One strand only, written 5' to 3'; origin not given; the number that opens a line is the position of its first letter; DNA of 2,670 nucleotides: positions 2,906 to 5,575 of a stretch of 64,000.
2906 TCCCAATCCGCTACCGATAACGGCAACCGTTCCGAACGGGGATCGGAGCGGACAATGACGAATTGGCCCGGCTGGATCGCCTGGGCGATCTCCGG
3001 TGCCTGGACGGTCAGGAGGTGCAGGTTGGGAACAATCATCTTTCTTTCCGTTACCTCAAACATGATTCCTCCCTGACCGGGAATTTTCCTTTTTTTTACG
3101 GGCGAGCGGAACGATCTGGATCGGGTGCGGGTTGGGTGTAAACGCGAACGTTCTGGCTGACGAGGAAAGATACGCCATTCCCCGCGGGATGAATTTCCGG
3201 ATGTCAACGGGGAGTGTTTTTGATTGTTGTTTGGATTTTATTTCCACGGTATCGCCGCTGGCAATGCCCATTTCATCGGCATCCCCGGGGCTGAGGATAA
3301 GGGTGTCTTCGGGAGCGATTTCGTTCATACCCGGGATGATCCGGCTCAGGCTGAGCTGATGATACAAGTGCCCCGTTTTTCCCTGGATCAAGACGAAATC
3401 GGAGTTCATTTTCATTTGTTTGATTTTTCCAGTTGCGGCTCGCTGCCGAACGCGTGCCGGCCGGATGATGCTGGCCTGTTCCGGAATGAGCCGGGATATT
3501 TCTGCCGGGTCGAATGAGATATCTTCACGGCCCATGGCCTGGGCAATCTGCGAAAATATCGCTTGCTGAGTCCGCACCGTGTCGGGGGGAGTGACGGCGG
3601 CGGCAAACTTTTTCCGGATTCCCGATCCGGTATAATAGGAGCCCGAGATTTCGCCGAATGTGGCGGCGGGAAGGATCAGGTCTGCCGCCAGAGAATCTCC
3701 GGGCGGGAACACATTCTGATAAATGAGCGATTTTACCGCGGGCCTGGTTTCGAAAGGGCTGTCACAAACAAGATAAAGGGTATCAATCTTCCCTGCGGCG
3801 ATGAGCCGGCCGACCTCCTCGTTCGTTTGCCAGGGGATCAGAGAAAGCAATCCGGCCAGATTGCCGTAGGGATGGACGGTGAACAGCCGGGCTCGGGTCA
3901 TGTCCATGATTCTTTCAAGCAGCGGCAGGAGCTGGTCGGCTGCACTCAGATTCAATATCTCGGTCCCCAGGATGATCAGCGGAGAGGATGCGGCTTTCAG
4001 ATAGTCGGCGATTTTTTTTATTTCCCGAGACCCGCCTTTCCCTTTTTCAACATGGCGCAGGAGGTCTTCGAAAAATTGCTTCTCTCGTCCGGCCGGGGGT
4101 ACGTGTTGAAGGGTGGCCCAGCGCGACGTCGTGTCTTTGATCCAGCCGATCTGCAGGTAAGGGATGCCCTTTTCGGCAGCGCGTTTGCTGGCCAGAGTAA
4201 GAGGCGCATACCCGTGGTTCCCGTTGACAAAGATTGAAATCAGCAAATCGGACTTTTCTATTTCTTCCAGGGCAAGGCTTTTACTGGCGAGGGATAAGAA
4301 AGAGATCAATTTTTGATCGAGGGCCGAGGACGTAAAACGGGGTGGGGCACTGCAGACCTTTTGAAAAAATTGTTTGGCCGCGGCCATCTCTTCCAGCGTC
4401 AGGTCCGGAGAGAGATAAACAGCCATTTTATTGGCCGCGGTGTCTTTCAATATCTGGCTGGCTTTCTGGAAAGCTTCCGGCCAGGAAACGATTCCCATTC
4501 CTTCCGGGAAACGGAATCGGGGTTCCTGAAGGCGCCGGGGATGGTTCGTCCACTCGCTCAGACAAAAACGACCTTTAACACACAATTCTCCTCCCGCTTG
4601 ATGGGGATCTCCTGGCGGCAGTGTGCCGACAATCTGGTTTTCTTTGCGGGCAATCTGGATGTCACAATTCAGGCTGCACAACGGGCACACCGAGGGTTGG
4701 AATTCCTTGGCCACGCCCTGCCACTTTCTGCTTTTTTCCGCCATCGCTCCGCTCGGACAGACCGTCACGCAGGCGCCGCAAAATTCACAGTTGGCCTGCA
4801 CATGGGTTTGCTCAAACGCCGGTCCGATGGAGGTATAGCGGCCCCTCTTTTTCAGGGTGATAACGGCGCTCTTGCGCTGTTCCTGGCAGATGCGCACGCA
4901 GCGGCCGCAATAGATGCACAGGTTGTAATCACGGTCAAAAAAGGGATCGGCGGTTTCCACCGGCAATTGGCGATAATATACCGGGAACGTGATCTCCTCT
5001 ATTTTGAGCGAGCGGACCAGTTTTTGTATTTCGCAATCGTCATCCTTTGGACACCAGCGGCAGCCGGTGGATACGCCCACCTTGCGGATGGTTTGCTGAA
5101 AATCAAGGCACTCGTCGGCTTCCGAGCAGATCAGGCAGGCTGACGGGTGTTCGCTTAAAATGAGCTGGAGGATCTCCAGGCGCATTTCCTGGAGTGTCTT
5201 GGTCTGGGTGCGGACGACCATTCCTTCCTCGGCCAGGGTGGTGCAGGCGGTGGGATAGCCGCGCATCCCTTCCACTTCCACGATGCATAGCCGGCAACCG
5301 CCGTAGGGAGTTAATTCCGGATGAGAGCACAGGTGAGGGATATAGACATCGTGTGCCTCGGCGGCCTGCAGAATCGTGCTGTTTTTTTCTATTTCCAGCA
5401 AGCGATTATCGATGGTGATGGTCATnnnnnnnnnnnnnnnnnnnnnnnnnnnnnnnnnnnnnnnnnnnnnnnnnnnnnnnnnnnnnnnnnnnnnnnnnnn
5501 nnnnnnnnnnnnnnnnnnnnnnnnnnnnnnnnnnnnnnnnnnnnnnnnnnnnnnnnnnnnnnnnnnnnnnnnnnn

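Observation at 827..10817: Nine-gene coupled operon joining a HydBC/NuoEFG-type flavin module to NfnAB, preceded by an [FeFe]-hydrogenase-like sensor and DRTGG/GHKL regulators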

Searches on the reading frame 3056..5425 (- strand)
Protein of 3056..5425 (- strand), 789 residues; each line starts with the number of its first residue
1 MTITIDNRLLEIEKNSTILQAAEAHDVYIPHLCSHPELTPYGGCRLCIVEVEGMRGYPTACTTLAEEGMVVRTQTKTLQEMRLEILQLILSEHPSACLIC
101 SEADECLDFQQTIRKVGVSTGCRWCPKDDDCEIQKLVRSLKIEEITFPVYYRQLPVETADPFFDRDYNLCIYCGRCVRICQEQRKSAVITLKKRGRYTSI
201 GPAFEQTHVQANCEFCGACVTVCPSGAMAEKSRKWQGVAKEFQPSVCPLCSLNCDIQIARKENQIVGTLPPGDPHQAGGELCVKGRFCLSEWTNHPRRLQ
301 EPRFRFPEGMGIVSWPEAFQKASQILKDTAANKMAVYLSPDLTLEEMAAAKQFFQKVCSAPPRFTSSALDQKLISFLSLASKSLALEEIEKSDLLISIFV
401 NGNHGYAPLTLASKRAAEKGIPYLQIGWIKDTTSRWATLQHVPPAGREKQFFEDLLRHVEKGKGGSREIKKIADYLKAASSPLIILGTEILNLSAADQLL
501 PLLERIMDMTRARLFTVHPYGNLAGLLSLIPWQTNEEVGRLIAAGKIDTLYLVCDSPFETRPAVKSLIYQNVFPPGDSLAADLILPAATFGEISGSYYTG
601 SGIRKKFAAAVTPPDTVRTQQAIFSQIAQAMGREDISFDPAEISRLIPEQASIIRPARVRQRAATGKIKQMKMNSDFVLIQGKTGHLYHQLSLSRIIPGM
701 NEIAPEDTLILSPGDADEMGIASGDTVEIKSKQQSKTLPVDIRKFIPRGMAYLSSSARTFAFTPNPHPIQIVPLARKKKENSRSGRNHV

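Call 5: search_protein_families(library=pfam, proteins=[window:3056-5425:-], max_evalue=0.01)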
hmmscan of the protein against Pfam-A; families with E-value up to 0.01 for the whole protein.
window:3056-5425:- (789 aa): 16 families
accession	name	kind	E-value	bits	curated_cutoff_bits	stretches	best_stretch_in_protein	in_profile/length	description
PF13510.11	Fer2_4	-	2.8e-19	69.4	22.8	1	2-75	5-81/82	2Fe-2S iron-sulfur cluster binding domain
PF00384.28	Molybdopterin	-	1.7e-16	60.6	24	1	298-629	1-352/353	Molybdopterin oxidoreductase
PF10588.14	NADH-G_4Fe-4S_3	-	6.6e-10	38.8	27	1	82-119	1-37/40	NADH-ubiquinone oxidoreductase-G iron-sulfur binding region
PF04879.21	Molybdop_Fe4S4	-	6.8e-09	36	22.7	1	243-290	4-51/55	Molybdopterin oxidoreductase Fe4S4 domain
PF01568.27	Molydop_binding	-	2.3e-08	34.5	26.8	1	677-756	1-79/110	Molydopterin dinucleotide binding domain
PF12838.12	Fer4_7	-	3.9e-08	34.1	27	1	170-227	2-52/52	4Fe-4S dicluster domain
PF22117.2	Fer4_Nqo3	-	1.4e-07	32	27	1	162-228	3-66/67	NADH-quinone oxidoreductase subunit 3, ferredoxin-like domain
PF13187.11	Fer4_9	-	1.7e-06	28.4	27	1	170-228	2-52/52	4Fe-4S dicluster domain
PF00037.32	Fer4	-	3.3e-06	27.1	21.1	2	211-227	6-22/24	4Fe-4S binding domain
PF00111.32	Fer2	-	3.4e-06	27.3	21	1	10-63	8-74/77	2Fe-2S iron-sulfur cluster binding domain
PF14697.11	Fer4_21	-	9.5e-06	26.1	35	1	168-226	6-55/59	4Fe-4S dicluster domain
PF25160.1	LdpA_Fe-S-bd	-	0.00033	20.8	27.6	0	206-232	20-47/49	LdpA Fe-S cluster-binding domain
PF13183.11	Fer4_8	-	0.00085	20.2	27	1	168-226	3-67/68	4Fe-4S dicluster domain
PF13237.11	Fer4_10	-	0.0014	18.9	25.5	0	211-254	7-48/53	4Fe-4S dicluster domain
PF13459.11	Fer4_15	-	0.0038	18.3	22.4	0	166-196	4-29/66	4Fe-4S single cluster domain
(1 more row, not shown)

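Call 6: search_protein_families(library=ncbifam, proteins=[window:3056-5425:-], max_evalue=0.00001)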
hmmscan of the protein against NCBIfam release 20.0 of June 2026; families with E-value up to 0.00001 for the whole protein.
window:3056-5425:- (789 aa): 14 families
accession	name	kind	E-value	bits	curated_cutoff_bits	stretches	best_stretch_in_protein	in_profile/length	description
TIGR01973.1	NuoG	equivalog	4.4e-75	253.7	470.05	2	122-624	95-603/606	NADH-quinone oxidoreductase subunit NuoG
NF040763.1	FeFe_hydrog_A6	exception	8.6e-57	192.8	765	2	2-119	2-118/571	NADH-dependent [FeFe] hydrogenase, group A6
NF005895.0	PRK07860.1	equivalog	6.2e-51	173.3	802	2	2-353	19-346/811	NADH-quinone oxidoreductase subunit G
NF005745.0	PRK07569.1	equivalog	4.4e-48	163.7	333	2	2-119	5-121/238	bidirectional hydrogenase complex protein HoxU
NF006305.0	PRK08493.1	equivalog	3.7e-39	134.5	591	2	1-119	2-117/819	NADH-quinone oxidoreductase subunit G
NF040762.1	Hydr_FeFe_Clost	exception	1.3e-34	119.7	900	2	2-113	2-113/572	ferredoxin hydrogenase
TIGR01591.1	Fdh-alpha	equivalog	8.3e-24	83.6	666.25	2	246-355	2-114/672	formate dehydrogenase subunit alpha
NF009454.0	PRK12814.1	equivalog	1.4e-21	76.6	916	1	2-101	5-104/657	putative NADPH-dependent glutamate synthase small subunit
NF047855.1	AssmNtatRedNasC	equivalog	2.5e-13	49.2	1100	1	236-347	14-130/708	assimilatory nitrate reductase catalytic subunit NasC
TIGR01706.1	NAPA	equivalog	3.5e-13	48.8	930.55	0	230-354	30-164/830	periplasmic nitrate reductase subunit alpha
NF010055.0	PRK13532.1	equivalog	1.5e-12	46.6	904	0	229-354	29-164/830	nitrate reductase catalytic subunit NapA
NF012032.0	PRK15488.1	equivalog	1.8e-11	42.8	694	1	216-328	16-132/759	thiosulfate reductase PhsA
TIGR02512.1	FeFe_hydrog_A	subfamily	3.3e-11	42.7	405.95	1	164-234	3-73/375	[FeFe] hydrogenase, group A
TIGR03129.1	one_C_dehyd_B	equivalog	8e-06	24.6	327.8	0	246-394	3-140/421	formylmethanofuran dehydrogenase subunit B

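Call 8: search_solved_structures(query=window:3056-5425:-, max_evalue=1e-10)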
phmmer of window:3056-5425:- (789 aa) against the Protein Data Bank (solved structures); distinct sequences matched with E-value up to 1e-10: 72 (the best 60 are shown).
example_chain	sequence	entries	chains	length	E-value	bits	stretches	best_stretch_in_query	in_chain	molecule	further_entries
9wxb_B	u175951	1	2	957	7.2e-52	180.2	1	2-326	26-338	Formate dehydrogenase alpha subunit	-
6tg9_A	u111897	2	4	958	9.8e-52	179.7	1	3-358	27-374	Formate dehydrogenase subunit alpha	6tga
7t2r_A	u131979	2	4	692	2.2e-51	178.5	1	2-357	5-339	NiFe hydrogenase subunit A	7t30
8oh5_C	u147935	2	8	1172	7.6e-48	166.9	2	130-632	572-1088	Formate dehydrogenase-O, major subunit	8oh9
9bov_A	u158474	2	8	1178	4.4e-42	147.8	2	125-423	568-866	Molybdopterin oxidoreductase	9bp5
8a6t_A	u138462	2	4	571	7.1e-36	127.3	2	121-232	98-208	Electron bifurcating hydrogenase subunit HydA1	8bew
7vw6_A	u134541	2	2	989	6.7e-33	117.5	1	141-306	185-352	Formate dehydrogenase | Tungsten-containing formate dehydrogenase alpha subunit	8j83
7e5z_A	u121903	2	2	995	6.9e-33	117.4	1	141-306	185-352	Formate dehydrogenase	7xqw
7arc_G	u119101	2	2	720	2.2e-32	115.7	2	3-110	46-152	75 kDa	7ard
7q5y_A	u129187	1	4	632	2.4e-31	112.3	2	3-110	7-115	NADH dehydrogenase I chain G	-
9f5x_C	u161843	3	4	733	2.6e-31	112.2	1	5-111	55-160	NADH:ubiquinone oxidoreductase 78 kDa subunit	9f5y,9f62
8e9g_G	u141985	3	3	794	2.8e-30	108.8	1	2-358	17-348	NADH-quinone oxidoreductase subunit G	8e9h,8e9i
6gcs_A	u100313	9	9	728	4.4e-29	104.8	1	3-115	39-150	75-KDA PROTEIN (NUAM) | Subunit NUAM of NADH:Ubiquinone Oxidoreductase (Complex I) | NADH-ubiquinone oxidoreductase 78 kDa subunit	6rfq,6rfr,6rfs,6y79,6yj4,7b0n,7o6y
2fug_3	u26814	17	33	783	1.2e-28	103.4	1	3-529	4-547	NADH-quinone oxidoreductase chain 3 | NADH-QUINONE OXIDOREDUCTASE SUBUNIT 3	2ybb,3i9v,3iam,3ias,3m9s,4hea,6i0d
7p5h_A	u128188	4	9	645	3.2e-28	102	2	121-230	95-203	Fe-hydrogenase, subunit alpha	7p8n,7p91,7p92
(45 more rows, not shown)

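Call 10: find_homologous_proteins(query=window:3056-5425:-, max_evalue=1e-30)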
Query window:3056-5425:- (789 aa): 3769 proteins with E <= 1e-30 among 8000 candidates; the best 120 are listed.
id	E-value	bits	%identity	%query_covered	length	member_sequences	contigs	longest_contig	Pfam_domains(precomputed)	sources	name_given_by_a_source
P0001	0.0e+0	1816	100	100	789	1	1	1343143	PF14697.12,PF13510.12,PF10588.15,PF00384.28,PF00111.33,PF00037.33,PF01568.28,PF12838.13,PF22117.3,PF13187.12,PF04879.22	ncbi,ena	-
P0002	0.0e+0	1301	71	100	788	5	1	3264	PF14697.12,PF13510.12,PF10588.15,PF00384.28,PF00111.33,PF00037.33,PF01568.28,PF12838.13,PF22117.3,PF04879.22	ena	-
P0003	0.0e+0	1286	71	100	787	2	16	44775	PF14697.12,PF13510.12,PF10588.15,PF00384.28,PF00111.33,PF00037.33,PF01568.28,PF12838.13,PF22117.3,PF13187.12,PF04879.22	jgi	jgi:NADH dehydrogenase/NADH:ubiquinone oxidoreductase subunit G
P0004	0.0e+0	1260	68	100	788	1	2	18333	PF14697.12,PF13510.12,PF10588.15,PF00384.28,PF00037.33,PF01568.28,PF12838.13,PF22117.3,PF04879.22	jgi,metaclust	metaclust:\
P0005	0.0e+0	1218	65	100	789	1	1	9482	PF13510.12,PF10588.15,PF00384.28,PF00111.33,PF00037.33,PF12838.13,PF22117.3,PF13187.12,PF04879.22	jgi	jgi:formate dehydrogenase major subunit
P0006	0.0e+0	1202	65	100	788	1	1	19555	PF14697.12,PF13510.12,PF10588.15,PF00384.28,PF00111.33,PF00037.33,PF01568.28,PF12838.13,PF22117.3,PF04879.22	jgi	jgi:NADH dehydrogenase/NADH:ubiquinone oxidoreductase subunit G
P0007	0.0e+0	1161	63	100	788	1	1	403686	PF13510.12,PF10588.15,PF00384.28,PF00111.33,PF00037.33,PF01568.28,PF12838.13,PF22117.3,PF04879.22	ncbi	-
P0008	0.0e+0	1141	63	100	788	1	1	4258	PF14697.12,PF13510.12,PF10588.15,PF00384.28,PF00111.33,PF00037.33,PF01568.28,PF12838.13,PF22117.3,PF04879.22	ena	-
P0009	0.0e+0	1118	61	100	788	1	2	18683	PF14697.12,PF13510.12,PF10588.15,PF00384.28,PF00111.33,PF00037.33,PF12838.13,PF22117.3,PF13237.12,PF04879.22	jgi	jgi:NADH dehydrogenase/NADH:ubiquinone oxidoreductase subunit G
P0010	0.0e+0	1110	62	98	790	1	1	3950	PF14697.12,PF13510.12,PF10588.15,PF00384.28,PF00111.33,PF00037.33,PF01568.28,PF12838.13,PF22117.3,PF04879.22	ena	-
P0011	0.0e+0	1106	62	100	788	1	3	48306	PF14697.12,PF13510.12,PF10588.15,PF00384.28,PF00111.33,PF00037.33,PF12838.13,PF22117.3,PF13187.12,PF04879.22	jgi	jgi:NADH dehydrogenase/NADH:ubiquinone oxidoreductase subunit G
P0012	0.0e+0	1103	60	100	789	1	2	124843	PF13510.12,PF10588.15,PF00384.28,PF00111.33,PF01568.28,PF12838.13,PF22117.3,PF04879.22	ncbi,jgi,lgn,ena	-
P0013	0.0e+0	1092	61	100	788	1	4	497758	PF13510.12,PF10588.15,PF00384.28,PF00111.33,PF00037.33,PF01568.28,PF12838.13,PF22117.3,PF04879.22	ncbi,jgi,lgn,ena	-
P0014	0.0e+0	1089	59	100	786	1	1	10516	PF14697.12,PF13510.12,PF10588.15,PF00384.28,PF00111.33,PF00037.33,PF01568.28,PF12838.13,PF22117.3,PF04879.22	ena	-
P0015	0.0e+0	1084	61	100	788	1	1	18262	PF14697.12,PF13510.12,PF10588.15,PF00384.28,PF00111.33,PF00037.33,PF01568.28,PF12838.13,PF22117.3,PF13187.12,PF04879.22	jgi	jgi:predicted molibdopterin-dependent oxidoreductase YjgC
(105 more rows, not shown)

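Call 11: find_encoding_contigs(protein=P0001, flank=10000, max_places=2)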
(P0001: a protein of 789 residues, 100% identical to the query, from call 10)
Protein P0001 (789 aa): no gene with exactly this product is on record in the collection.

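Call 12: find_encoding_contigs(protein=P0007, flank=10000, max_places=2)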
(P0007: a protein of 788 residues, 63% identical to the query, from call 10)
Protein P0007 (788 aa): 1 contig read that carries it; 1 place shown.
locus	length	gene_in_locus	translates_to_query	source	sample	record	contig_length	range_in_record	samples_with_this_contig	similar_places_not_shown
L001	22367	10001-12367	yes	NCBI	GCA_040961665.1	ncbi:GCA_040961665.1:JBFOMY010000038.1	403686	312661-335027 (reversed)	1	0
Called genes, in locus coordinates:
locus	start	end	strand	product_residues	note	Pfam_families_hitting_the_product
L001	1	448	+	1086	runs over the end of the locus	PF26549:Tricorn_N, PF26550:Tricorn_2nd, PF26549:Tricorn_N, PF26550:Tricorn_2nd, PF07676:PD40, PF14684:Tricorn_C1, PF14685:PDZ_Tricorn, PF03572:Peptidase_S41, +3 more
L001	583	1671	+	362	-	PF00108:Thiolase_N (weak), PF08545:ACP_syn_III, PF08541:ACP_syn_III_C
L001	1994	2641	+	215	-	-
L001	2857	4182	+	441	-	PF05598:DUF772, PF13586:DDE_Tnp_1_2 (weak), PF13751:DDE_Tnp_1_6 (weak)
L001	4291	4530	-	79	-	-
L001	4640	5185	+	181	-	-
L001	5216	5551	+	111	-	PF07085:DRTGG (weak)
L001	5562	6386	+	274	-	PF07085:DRTGG (weak), PF13581:HATPase_c_2, PF02518:HATPase_c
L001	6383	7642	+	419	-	PF12838:Fer4_7 (faint), PF13187:Fer4_9 (weak), PF02906:Fe_hyd_lg_C, PF04060:FeS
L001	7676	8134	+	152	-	PF01257:2Fe-2S_thioredx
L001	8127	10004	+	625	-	PF01512:Complex1_51K, PF10531:SLBB (faint), PF10589:NADH_4Fe-4S, PF00037:Fer4, PF12837:Fer4_6 (weak), PF12838:Fer4_7 (weak), PF13187:Fer4_9, PF13237:Fer4_10, +2 more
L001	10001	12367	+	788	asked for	PF00111:Fer2 (weak), PF13510:Fer2_4, PF10588:NADH-G_4Fe-4S_3, PF12838:Fer4_7, PF22117:Fer4_Nqo3 (weak), PF04879:Molybdop_Fe4S4, PF00384:Molybdopterin, PF01568:Molydop_binding, +1 more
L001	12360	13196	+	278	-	PF10418:DHODB_Fe-S_bind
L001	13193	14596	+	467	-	PF14691:Fer4_20, PF13738:Pyr_redox_3 (faint), PF00070:Pyr_redox (faint), PF07992:Pyr_redox_2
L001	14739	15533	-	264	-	PF12679:ABC2_membrane_2, PF12730:ABC2_membrane_4, PF13346:ABC2_membrane_5 (weak)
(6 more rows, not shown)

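Call 14: find_related_loci(query=A1, collection=genome_contigs, flank=10000)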
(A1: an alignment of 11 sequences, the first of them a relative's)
Query A1 (789 aa) in genome_contigs; peptide patterns used: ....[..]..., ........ (x = any residue, [..] = any of these).
574 stretches matched a pattern; 553 encode a relative of the query (tblastn E <= 1e-3); the best 80 are kept; 80 distinct loci.
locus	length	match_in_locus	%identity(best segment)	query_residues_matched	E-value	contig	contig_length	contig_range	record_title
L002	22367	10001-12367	60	1-789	0e+0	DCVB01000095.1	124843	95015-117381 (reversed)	MAG TPA_asm: Candidatus Aminicenantes bacterium UBA2199 UBA2199_contig_12406, whole genome shotgun sequence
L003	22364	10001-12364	61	1-789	0e+0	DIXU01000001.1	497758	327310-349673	MAG TPA_asm: Candidatus Aminicenantes bacterium UBA6072 UBA6072_contig_76, whole genome shotgun sequence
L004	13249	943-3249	57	1-771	0e+0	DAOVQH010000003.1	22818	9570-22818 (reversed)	MAG TPA_asm: Candidatus Cloacimonadota bacterium isolate CSMAG_1570 CSMAG_1570_k141_686574_length_22818_cov_66.6677, who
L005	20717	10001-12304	55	1-771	0e+0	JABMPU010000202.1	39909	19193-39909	MAG: Armatimonadota bacterium isolate bin.262 k141_6753865, whole genome shotgun sequence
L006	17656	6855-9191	54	1-787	0e+0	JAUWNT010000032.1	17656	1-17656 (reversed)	MAG: Candidatus Aminicenantes bacterium isolate CSMAG_2431 CSMAG_2431_k141_147632_length_17656_cov_77.9345, whole genome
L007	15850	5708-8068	58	1-789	0e+0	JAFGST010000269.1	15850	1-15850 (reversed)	MAG: Candidatus Aminicenantes bacterium isolate Zod_Metabat.920 k87_14988891, whole genome shotgun sequence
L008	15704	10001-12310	53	1-771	0e+0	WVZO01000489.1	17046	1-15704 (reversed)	MAG: Candidatus Aminicenantes bacterium isolate CS4-C025 C_merged_R1_(paired)_contig_90906, whole genome shotgun sequenc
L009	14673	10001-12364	51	1-784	0e+0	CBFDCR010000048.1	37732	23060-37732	MAG TPA_asm: uncultured bacterium isolate SRR26215683_binner23_Refined_38 genome assembly, contig: ERZ25073488.228, whol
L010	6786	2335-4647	49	1-772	0e+0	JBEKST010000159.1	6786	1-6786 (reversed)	MAG: Bacteroidales bacterium isolate SPRUCE 540 SPRUCE_540_159, whole genome shotgun sequence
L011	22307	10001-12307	49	1-771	0e+0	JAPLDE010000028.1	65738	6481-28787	MAG: Bacteroidetes bacterium isolate LacPavin_0419_WC90_MAG_44_8 LacPavin_0419_WC90_scaffold_185503, whole genome shotgu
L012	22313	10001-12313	49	1-772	0e+0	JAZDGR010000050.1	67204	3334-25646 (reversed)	MAG: bacterium isolate MEGAHIT-group-0.275 k141_15087049, whole genome shotgun sequence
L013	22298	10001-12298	49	1-771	0e+0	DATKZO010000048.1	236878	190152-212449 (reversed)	MAG TPA_asm: Bacteroidales bacterium isolate SMAG_U14247 k141_4618718, whole genome shotgun sequence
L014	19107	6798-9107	49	1-771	0e+0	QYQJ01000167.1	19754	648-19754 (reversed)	MAG: Bacteroidetes bacterium isolate PowLak16_MAG5 c_000000106767, whole genome shotgun sequence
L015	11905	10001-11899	55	1-634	0e+0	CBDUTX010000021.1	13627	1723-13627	MAG TPA_asm: uncultured Desulfuromonadaceae bacterium isolate SRR22302359_concoct_24 genome assembly, contig: ERZ2507360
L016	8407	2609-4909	49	1-771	0e+0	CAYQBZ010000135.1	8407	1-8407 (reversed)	MAG TPA_asm: uncultured Rikenellaceae bacterium isolate binchicken_co129_80 genome assembly, contig: NODE_27790_length_8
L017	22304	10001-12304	52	1-771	0e+0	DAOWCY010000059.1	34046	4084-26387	MAG TPA_asm: Candidatus Aminicenantes bacterium isolate CSMAG_1899 CSMAG_1899_k141_2625650_length_34046_cov_13.9935, who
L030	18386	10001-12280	44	1-757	0e+0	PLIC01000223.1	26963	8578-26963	MAG: Acidobacteriaceae bacterium isolate bog_202 73.20110800_S1M.27_contig_2745, whole genome shotgun sequence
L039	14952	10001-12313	49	1-772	0e+0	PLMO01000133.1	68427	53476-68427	MAG: Bacteroidales bacterium isolate fen_979 73.20120800_E2X.55_contig_8903, whole genome shotgun sequence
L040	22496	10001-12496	35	1-772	9e-162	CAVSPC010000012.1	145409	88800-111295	MAG: uncultured delta proteobacterium isolate MFD01299.bin.3.165 genome assembly, contig: contig_2202, whole genome shot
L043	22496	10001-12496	35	1-772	8e-155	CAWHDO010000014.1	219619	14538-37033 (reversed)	MAG: uncultured delta proteobacterium isolate MFD03726.bin.3.89 genome assembly, contig: contig_30657, whole genome shot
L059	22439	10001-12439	32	1-757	9e-137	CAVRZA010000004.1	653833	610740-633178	MAG: uncultured Actinomycetes bacterium isolate MFD05942.bin.2.346 genome assembly, contig: contig_21268, whole genome s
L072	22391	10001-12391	33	1-739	7e-141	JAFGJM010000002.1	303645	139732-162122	MAG: Anaerolineales bacterium isolate Zod_Metabat.279 k87_201466, whole genome shotgun sequence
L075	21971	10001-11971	38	1-656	5e-131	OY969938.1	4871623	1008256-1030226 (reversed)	MAG: uncultured Chloroflexia bacterium isolate MFD02416.bin.c.1 genome assembly, chromosome: 1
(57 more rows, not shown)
